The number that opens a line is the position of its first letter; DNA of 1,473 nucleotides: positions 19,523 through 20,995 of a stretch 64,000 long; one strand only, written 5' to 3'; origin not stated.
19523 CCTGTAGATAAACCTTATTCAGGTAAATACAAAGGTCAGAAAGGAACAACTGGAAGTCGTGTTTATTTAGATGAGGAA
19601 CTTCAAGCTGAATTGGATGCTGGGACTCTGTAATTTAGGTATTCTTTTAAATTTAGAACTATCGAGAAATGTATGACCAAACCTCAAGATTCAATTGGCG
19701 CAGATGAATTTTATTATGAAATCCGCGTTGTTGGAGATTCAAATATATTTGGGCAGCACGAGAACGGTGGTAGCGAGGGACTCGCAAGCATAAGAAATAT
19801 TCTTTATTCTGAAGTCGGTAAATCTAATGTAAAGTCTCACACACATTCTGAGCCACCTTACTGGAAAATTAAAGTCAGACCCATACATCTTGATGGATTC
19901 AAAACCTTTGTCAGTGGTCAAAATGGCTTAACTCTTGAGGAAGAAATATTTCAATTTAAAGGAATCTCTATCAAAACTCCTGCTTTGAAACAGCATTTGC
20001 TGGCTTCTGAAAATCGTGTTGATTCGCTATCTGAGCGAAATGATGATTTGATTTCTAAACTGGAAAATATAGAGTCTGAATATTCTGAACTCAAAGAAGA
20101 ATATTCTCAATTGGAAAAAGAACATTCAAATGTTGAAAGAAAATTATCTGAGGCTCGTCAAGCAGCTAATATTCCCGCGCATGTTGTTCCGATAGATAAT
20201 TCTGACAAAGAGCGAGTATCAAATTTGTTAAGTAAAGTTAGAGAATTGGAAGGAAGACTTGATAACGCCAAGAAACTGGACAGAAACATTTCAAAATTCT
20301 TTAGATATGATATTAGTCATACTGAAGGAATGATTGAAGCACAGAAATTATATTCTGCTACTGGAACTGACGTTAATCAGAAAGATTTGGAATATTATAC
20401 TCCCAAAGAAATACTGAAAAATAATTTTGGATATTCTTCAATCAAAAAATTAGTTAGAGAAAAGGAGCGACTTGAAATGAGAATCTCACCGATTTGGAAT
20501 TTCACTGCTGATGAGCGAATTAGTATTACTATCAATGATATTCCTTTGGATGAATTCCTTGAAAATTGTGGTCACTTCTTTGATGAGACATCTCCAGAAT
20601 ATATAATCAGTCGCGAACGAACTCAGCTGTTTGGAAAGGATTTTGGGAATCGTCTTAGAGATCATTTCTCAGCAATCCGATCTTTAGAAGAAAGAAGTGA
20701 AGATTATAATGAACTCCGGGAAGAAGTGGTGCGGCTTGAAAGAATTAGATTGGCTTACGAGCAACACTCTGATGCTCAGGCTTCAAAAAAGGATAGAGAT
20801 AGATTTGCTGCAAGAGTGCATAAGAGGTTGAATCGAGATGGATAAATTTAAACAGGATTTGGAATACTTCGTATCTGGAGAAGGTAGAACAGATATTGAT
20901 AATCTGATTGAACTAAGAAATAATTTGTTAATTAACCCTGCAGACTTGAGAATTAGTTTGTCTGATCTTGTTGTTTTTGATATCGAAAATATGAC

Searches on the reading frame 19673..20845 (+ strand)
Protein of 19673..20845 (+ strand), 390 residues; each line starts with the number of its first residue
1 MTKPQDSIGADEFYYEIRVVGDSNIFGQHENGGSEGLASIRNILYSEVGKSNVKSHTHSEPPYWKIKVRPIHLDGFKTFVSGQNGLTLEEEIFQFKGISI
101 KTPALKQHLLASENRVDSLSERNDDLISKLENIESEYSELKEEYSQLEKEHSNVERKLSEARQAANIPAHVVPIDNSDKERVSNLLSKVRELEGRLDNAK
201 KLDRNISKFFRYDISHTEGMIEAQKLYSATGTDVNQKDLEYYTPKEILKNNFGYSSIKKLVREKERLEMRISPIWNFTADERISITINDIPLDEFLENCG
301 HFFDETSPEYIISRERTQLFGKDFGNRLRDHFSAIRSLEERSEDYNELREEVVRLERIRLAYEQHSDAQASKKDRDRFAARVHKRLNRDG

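Call 3: search_protein_families(library=pfam, proteins=[window:19673-20845:+], max_evalue=0.1)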
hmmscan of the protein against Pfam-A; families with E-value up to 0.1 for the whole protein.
window:19673-20845:+ (390 aa): 14 families
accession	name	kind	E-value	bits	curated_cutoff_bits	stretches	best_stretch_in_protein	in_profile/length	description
PF04136.21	COG3_N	-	0.0016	18.8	27.9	0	178-265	9-95/147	Conserved oligomeric Golgi complex subunit 3, N-terminal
PF00170.26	bZIP_1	-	0.0022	18.5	27.6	1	113-143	32-62/64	bZIP transcription factor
PF14197.11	Cep57_CLD_2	-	0.0096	16.4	27.1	1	115-165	4-47/67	Centrosome localisation domain of PPC89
PF25443.1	ANG-1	-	0.01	16.4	28.5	1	99-161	6-65/105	ANG-1-like domain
PF24627.1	PUMA_CC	-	0.01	16.3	30.1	1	125-166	5-46/74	PUMA coiled-coil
PF17117.11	DUF5104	-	0.016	16.1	27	1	174-235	6-64/107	Domain of unknown function (DUF5104)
PF06419.17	COG6_N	-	0.017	15.7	27.4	1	105-158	38-91/114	Conserved oligomeric complex COG6, N-terminal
PF16559.10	GIT_CC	-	0.017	15.2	28.7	1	105-149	21-65/66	GIT coiled-coil Rho guanine nucleotide exchange factor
PF17675.6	APG6_N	-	0.02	15.8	45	1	107-157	46-96/132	Apg6 coiled-coil region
PF06785.16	UPF0242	-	0.022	15.3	33.5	1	86-192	85-183/194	Uncharacterised protein family (UPF0242) N-terminus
PF06009.19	Laminin_II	-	0.025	15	33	1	106-166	51-107/138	Laminin Domain II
PF10458.14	Val_tRNA-synt_C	-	0.048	14.4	25.9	1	133-198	2-64/66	Valyl tRNA synthetase tRNA binding arm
PF11140.13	DUF2913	-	0.063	13.4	23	0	122-236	70-184/207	Protein of unknown function (DUF2913)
PF16454.10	PI3K_P85_iSH2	-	0.097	12.7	31.5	0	112-162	79-129/161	Phosphatidylinositol 3-kinase regulatory subunit P85 inter-SH2 domain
